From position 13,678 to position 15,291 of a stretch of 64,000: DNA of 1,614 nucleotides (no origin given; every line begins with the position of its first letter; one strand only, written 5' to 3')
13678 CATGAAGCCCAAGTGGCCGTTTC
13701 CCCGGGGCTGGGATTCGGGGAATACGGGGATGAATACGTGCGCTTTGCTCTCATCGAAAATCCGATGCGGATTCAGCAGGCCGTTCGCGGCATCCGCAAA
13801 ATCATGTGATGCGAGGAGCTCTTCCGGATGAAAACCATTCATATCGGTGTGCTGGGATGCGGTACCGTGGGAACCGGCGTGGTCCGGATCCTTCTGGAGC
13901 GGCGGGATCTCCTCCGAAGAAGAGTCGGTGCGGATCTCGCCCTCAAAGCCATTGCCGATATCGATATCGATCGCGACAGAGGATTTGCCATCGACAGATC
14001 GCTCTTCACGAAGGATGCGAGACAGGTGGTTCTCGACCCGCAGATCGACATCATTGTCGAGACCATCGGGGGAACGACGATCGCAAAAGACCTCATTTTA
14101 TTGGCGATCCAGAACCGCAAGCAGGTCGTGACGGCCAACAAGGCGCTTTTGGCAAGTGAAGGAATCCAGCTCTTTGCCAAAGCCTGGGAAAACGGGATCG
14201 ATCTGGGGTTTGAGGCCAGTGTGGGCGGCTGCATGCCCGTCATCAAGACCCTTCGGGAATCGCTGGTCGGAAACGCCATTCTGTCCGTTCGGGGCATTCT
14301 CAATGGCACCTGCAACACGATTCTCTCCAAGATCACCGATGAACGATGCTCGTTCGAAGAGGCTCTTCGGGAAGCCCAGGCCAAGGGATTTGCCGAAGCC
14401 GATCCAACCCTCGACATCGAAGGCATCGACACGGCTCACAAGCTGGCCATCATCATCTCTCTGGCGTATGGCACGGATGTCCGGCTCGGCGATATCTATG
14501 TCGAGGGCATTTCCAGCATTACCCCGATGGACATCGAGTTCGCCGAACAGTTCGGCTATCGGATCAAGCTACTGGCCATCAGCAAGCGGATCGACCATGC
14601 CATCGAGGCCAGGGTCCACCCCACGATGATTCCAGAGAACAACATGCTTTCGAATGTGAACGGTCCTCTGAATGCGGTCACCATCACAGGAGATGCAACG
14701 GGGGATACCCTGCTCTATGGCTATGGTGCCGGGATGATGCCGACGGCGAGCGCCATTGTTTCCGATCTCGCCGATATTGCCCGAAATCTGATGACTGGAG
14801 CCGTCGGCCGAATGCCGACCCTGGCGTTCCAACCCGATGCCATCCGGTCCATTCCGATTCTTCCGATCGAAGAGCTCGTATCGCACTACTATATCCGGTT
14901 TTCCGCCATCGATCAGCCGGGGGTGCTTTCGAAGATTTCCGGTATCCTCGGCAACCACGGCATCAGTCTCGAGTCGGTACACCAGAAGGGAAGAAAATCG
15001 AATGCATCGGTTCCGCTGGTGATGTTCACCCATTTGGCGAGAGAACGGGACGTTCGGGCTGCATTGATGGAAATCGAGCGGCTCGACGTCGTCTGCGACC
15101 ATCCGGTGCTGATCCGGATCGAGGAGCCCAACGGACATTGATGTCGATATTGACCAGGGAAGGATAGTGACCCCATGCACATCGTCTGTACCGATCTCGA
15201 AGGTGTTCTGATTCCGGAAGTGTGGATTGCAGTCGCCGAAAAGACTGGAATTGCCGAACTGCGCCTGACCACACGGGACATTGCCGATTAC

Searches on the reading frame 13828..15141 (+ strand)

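Call 84: search_protein_families(library=pfam, proteins=[window:13828-15141:+], max_evalue=1e-8)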
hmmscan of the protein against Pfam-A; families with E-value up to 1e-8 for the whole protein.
window:13828-15141:+ (437 aa): 3 families
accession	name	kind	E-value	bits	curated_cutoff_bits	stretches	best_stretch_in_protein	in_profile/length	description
PF00742.24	Homoserine_dh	-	1.6e-63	214.1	22.9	1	137-314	1-172/173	Homoserine dehydrogenase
PF03447.22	NAD_binding_3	-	3.6e-16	60.4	24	1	10-128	1-115/116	Homoserine dehydrogenase, NAD binding domain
PF01842.31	ACT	-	4.3e-12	46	27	1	354-419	1-64/66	ACT domain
